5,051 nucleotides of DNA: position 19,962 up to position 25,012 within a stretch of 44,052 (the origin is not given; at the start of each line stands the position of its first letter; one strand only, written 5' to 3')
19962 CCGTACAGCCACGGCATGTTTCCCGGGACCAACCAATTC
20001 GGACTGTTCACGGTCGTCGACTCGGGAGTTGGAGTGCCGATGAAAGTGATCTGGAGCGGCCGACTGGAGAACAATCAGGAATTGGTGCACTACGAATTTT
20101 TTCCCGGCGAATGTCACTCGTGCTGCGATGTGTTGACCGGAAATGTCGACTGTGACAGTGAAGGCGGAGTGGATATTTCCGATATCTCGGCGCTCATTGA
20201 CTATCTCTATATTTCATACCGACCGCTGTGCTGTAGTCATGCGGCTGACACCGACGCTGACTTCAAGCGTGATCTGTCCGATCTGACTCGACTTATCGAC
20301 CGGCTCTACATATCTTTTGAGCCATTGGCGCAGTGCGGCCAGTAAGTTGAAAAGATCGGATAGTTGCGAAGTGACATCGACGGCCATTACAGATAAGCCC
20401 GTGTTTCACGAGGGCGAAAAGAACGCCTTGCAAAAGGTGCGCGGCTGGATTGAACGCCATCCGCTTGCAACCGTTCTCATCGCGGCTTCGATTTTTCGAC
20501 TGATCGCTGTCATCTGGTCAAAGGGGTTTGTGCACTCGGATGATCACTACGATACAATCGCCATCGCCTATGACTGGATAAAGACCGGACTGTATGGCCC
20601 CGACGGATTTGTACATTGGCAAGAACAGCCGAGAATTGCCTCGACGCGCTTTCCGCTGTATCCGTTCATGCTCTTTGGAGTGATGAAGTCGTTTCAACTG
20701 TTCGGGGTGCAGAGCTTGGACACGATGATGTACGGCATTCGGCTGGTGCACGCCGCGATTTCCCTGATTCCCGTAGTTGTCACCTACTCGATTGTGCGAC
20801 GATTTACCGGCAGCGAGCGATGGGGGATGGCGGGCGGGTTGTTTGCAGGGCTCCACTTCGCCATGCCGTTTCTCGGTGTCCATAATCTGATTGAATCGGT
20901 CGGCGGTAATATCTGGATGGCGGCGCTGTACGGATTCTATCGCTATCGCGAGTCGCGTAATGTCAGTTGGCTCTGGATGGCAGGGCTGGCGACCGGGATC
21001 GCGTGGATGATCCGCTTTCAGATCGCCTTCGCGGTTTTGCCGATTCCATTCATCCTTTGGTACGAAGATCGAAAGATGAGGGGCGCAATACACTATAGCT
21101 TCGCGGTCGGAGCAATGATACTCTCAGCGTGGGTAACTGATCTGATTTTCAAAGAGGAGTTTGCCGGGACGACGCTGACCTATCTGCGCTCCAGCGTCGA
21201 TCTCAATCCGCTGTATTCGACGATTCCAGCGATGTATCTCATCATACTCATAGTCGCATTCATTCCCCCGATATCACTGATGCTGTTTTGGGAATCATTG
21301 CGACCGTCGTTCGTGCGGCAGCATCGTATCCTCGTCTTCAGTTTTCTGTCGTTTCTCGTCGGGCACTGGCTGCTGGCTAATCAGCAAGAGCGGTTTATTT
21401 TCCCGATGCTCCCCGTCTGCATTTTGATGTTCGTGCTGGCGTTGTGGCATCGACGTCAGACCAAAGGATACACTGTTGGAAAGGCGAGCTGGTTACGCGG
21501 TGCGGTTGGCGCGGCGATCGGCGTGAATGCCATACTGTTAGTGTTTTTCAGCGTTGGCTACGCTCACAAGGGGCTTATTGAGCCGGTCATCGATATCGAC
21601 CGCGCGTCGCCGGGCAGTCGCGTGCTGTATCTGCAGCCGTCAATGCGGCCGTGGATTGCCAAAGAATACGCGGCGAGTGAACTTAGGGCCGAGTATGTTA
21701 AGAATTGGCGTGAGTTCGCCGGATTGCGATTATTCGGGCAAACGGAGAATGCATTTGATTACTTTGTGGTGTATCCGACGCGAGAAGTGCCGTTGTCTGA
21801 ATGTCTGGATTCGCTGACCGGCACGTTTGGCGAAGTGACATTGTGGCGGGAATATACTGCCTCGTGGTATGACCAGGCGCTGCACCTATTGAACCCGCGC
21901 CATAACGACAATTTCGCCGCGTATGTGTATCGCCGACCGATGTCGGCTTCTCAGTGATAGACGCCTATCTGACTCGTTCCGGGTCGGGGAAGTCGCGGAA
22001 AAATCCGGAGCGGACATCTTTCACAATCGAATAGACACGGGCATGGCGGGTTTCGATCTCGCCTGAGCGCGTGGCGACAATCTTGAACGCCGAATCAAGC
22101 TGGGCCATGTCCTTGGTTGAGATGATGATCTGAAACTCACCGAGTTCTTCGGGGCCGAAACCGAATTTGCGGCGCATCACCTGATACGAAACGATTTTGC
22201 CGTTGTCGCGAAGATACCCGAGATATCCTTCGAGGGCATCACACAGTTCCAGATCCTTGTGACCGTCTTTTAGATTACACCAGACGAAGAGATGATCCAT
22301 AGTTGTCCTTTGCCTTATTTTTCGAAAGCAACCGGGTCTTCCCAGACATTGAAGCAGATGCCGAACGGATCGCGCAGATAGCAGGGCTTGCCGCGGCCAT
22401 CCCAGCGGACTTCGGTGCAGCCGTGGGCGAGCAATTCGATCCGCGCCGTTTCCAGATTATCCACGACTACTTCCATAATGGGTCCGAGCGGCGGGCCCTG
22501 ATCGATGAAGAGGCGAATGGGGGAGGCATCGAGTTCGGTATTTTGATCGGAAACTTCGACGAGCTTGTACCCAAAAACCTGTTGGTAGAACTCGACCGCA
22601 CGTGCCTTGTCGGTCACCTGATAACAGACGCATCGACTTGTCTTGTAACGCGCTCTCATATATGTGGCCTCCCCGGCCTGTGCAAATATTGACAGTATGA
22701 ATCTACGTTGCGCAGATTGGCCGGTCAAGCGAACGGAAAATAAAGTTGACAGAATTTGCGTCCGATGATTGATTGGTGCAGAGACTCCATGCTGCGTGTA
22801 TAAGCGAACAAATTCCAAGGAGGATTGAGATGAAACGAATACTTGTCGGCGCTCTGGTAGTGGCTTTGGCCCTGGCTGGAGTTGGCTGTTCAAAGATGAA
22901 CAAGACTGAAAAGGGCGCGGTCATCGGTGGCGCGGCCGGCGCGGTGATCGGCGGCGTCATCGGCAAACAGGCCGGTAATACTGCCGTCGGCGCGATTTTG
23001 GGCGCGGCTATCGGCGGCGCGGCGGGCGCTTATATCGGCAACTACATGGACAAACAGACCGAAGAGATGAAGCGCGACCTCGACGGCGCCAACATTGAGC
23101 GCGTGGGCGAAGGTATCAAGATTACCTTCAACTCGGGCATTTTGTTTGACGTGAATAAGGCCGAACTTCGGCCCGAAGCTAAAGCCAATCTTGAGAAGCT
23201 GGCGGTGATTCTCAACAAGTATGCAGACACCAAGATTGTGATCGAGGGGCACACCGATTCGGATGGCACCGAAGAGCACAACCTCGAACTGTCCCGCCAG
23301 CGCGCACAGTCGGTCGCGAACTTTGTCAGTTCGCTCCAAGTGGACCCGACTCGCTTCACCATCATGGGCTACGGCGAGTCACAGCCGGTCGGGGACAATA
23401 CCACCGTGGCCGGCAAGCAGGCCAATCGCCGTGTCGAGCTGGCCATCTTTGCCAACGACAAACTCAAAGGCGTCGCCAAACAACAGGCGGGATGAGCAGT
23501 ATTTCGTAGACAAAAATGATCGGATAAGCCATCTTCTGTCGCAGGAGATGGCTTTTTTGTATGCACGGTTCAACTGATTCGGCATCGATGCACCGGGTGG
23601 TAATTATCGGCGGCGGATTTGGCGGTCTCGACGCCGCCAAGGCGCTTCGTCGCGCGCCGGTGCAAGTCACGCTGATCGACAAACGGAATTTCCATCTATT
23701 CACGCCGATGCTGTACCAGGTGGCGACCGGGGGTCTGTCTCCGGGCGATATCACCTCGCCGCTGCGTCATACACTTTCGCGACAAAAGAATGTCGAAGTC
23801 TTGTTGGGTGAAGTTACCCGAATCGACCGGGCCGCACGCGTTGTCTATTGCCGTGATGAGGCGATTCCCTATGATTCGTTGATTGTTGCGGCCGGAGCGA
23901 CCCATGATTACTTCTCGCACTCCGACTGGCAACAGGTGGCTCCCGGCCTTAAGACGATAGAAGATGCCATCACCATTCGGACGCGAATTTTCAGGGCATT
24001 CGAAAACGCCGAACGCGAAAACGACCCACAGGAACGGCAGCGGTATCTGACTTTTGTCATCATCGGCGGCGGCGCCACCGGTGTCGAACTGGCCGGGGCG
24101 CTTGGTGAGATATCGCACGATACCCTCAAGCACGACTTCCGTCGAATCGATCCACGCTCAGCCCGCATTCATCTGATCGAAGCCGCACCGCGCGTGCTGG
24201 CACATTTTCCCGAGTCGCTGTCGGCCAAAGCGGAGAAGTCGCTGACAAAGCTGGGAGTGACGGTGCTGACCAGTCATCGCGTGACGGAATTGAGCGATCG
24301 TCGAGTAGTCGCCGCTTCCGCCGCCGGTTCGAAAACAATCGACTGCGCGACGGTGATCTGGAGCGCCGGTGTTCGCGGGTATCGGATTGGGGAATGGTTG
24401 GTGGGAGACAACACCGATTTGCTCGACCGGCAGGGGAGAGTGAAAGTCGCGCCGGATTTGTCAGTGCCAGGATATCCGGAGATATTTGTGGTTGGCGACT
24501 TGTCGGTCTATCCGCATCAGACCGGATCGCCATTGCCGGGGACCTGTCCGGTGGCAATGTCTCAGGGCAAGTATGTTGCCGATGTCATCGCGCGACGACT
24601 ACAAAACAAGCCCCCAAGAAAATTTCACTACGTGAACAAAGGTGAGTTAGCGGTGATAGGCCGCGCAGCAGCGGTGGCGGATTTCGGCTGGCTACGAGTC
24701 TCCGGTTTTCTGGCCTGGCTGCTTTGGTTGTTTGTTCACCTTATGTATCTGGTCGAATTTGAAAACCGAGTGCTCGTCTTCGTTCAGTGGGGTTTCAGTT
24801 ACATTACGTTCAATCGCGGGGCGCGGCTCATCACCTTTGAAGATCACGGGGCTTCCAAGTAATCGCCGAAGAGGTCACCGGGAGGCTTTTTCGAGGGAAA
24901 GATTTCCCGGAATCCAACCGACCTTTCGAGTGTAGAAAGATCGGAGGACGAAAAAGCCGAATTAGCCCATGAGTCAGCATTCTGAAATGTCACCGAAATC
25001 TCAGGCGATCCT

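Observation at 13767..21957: Oxidative-folding plus dockerin-tag island: a ~110-Cys cupredoxin repeat protein back-to-back with a VKOR-DsbA-DsbA fusion, a dockerin-tagged PhoD and GT-C glycosyltransferases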

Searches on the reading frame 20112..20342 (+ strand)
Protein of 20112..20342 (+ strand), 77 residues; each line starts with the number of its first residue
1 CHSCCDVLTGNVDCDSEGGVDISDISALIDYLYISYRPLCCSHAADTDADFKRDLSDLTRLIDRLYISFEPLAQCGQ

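Call 35: search_protein_families(library=ncbifam, proteins=[window:20112-20342:+], max_evalue=1)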
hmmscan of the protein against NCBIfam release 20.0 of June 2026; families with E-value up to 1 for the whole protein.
seq(77 aa): 1 family
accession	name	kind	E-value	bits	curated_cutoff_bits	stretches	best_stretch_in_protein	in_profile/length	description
NF045500.1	Omp28_seleno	equivalog_domain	0.15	11.4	200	1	9-63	317-373/377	Omp28-related selenoprotein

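Call 36: search_protein_families(library=pfam, proteins=[window:20112-20342:+], max_evalue=1)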
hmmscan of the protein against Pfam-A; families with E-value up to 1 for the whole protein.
seq(77 aa): 1 family
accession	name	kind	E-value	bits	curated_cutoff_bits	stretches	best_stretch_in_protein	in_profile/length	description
PF00404.24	Dockerin_1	-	0.012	16.2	22.9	1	13-65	3-56/57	Dockerin type I domain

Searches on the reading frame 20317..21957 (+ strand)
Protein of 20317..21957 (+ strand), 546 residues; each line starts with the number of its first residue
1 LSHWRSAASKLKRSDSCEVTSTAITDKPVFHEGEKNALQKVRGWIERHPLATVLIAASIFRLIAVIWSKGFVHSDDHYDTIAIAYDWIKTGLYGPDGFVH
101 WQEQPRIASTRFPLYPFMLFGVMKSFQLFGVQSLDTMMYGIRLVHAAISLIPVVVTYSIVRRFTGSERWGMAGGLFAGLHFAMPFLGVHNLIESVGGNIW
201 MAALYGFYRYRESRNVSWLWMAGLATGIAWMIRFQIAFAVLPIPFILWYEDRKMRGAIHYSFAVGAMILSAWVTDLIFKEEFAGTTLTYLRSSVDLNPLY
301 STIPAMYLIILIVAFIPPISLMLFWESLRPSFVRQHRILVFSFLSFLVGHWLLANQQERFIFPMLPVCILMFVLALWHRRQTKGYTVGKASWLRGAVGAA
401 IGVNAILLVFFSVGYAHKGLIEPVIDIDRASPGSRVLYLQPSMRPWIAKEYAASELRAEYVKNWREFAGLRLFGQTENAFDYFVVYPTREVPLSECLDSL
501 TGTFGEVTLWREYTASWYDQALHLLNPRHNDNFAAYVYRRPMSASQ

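Call 3: search_protein_families(library=pfam, proteins=[window:20317-21957:+], max_evalue=0.01)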
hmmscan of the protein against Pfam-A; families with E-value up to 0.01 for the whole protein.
window:20317-21957:+ (546 aa): 1 family
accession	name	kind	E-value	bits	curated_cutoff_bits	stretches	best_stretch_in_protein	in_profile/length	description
PF13231.12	PMT_2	-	2.9e-10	41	26.1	1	138-270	21-154/160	Dolichyl-phosphate-mannose-protein mannosyltransferase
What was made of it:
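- Checked: ORF 20317..21957 is PMT_2 at 41 bits, above cut-off (call 3).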

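Call 4: search_protein_families(library=ncbifam, proteins=[window:20317-21957:+], max_evalue=0.01)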
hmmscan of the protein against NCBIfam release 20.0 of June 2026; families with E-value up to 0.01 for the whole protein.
window:20317-21957:+ (546 aa): 0 families

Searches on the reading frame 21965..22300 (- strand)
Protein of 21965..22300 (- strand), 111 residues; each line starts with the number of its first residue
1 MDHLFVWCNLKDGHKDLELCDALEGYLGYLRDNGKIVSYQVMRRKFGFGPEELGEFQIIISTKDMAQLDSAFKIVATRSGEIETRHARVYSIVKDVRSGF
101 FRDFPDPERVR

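Call 51: search_protein_families(library=pfam, proteins=[window:21965-22300:-], max_evalue=5)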
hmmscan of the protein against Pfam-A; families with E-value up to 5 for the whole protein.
window:21965-22300:- (111 aa): 4 families
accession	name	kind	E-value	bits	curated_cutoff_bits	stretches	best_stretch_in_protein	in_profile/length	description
PF20319.3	DUF6614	-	4.6e-34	117.4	25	1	1-110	1-110/116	Family of unknown function (DUF6614)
PF01629.22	DUF22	-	0.015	15.4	25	1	31-84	7-60/106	Domain of unknown function DUF22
PF03783.19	CsgG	-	0.09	12.5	20.8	1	34-101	96-162/210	Curli production assembly/transport component CsgG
PF06013.18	WXG100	-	0.25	12.1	27.3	1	64-99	5-40/86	Proteins of 100 residues with WXG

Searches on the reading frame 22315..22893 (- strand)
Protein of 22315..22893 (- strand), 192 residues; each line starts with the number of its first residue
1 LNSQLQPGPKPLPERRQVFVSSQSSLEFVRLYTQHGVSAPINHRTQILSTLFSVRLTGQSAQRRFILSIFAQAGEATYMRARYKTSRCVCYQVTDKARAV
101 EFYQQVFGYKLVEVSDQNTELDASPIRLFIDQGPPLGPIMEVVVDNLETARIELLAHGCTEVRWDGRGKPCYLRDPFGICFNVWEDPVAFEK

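Call 51: search_protein_families(library=pfam, proteins=[window:22315-22893:-], max_evalue=5)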
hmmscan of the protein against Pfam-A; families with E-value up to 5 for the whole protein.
window:22315-22893:- (192 aa): 3 families
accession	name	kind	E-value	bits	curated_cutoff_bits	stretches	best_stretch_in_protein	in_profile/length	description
PF18029.7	Glyoxalase_6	-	1.1e-06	29.7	23.6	1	89-183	2-105/106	Glyoxalase-like domain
PF00903.31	Glyoxalase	-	0.00019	22.3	20.6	1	90-125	6-39/121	Glyoxalase/Bleomycin resistance protein/Dioxygenase superfamily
PF22677.2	Ble-like_N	-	0.00022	21.4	24.5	1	92-114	8-30/41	Bleomycin resistance protein-like N-terminal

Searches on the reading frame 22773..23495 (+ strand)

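Call 10: search_protein_families(library=pfam, proteins=[window:22773-23495:+], max_evalue=0.001)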
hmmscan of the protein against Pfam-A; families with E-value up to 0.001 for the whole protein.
window:22773-23495:+ (240 aa): 5 families
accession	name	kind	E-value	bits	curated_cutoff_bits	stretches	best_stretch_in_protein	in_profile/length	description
PF00691.25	OmpA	-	1.9e-22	79.9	27.2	1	124-219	1-98/98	OmpA family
PF13488.11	Gly-zipper_Omp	-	8.1e-11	42.1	25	1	51-95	1-45/46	Glycine zipper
PF13441.11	Gly-zipper_YMGG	-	1.7e-08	34.5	28.9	1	43-91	1-45/45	YMGG-like Gly-zipper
PF05433.20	Rick_17kDa_Anti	-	4.4e-07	30.1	24.2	1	48-89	2-43/43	Glycine zipper 2TM domain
PF13436.11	Gly-zipper_OmpA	-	0.00086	19.5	27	0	44-85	3-44/44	Glycine-zipper domain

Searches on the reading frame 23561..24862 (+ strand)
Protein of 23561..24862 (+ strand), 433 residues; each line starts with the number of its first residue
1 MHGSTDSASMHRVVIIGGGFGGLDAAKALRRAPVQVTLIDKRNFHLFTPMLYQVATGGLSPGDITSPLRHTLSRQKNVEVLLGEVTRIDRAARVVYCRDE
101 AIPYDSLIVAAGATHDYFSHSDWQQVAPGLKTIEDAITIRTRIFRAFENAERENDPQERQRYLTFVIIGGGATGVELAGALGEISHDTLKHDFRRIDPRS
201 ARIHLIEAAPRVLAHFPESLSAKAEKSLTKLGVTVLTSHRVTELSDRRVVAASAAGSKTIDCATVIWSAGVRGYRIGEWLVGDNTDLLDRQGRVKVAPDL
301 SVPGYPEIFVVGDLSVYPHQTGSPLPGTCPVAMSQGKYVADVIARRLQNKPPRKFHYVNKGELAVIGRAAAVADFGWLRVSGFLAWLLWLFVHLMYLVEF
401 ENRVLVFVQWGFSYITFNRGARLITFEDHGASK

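Call 10: search_protein_families(library=pfam, proteins=[window:23561-24862:+], max_evalue=0.001)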
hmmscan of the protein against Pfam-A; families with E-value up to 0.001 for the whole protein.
window:23561-24862:+ (433 aa): 11 families
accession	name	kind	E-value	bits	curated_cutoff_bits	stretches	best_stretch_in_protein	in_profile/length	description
PF07992.20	Pyr_redox_2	-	1.2e-48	166.5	26.1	1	12-336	2-291/291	Pyridine nucleotide-disulphide oxidoreductase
PF00070.33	Pyr_redox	-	9.5e-18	64.9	22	2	165-245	2-67/82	Pyridine nucleotide-disulphide oxidoreductase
PF22366.1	NDH2_C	-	6.3e-09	36.3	27.7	1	360-411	2-54/62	NDH2 C-terminal domain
PF01134.28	GIDA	-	7.9e-08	32.2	22.1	0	13-66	2-54/391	Glucose inhibited division protein A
PF01266.30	DAO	-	1.4e-07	31.8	27.9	0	12-42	1-31/353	FAD dependent oxidoreductase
PF13450.12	NAD_binding_8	-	7.8e-06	26.5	21.9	1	15-43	1-29/68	NAD(P)-binding Rossmann-like domain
PF03486.20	HI0933_like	-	2.5e-05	24.3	50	0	12-43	2-33/244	HI0933-like protein Rossmann domain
PF13738.12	Pyr_redox_3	-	5.9e-05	22.9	30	0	8-115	162-269/305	Pyridine nucleotide-disulphide oxidoreductase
PF01494.25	FAD_binding_3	-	5.9e-05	22.9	22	0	12-43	3-34/349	FAD binding domain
PF13454.12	NAD_binding_9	-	6.1e-05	23.5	21.8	0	14-44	1-35/155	FAD-NAD(P)-binding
PF01262.27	AlaDh_PNT_C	-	0.00027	20.9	23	0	9-43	27-61/214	Alanine dehydrogenase/PNT, C-terminal domain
